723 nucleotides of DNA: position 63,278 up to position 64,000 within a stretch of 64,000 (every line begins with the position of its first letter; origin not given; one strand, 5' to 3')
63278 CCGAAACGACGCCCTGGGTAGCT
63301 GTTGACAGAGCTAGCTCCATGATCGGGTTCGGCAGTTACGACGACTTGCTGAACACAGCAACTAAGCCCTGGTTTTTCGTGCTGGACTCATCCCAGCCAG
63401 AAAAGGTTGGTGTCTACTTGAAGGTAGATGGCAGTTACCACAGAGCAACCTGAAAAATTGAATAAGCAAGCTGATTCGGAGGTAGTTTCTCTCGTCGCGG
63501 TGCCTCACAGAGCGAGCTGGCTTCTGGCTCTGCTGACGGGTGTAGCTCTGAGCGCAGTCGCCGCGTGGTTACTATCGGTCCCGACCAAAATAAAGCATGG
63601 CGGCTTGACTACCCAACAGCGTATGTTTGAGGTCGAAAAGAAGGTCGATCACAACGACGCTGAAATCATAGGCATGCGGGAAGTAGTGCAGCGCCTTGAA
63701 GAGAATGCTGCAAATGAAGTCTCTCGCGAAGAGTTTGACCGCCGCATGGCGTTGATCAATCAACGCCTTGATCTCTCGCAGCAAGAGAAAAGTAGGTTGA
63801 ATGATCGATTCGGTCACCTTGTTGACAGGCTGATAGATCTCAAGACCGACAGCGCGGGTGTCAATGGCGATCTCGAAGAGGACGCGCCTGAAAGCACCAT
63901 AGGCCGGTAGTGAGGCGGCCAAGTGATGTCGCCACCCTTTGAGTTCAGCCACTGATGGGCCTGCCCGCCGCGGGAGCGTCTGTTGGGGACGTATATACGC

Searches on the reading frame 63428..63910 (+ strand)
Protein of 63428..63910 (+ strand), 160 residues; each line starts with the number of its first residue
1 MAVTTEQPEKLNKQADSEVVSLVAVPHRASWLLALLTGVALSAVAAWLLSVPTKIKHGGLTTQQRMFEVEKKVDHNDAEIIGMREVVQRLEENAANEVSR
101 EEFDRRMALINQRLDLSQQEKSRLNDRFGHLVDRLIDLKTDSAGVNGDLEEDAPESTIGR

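Call 19: search_protein_families(library=pfam, proteins=[window:63428-63910:+], max_evalue=0.01)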
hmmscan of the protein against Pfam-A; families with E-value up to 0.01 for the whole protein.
window:63428-63910:+ (160 aa): 1 family
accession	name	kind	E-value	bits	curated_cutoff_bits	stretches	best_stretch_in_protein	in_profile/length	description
PF19220.6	Rod_CreS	-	0.0077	15.7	100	0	64-146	76-159/359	Crescentin, rod domain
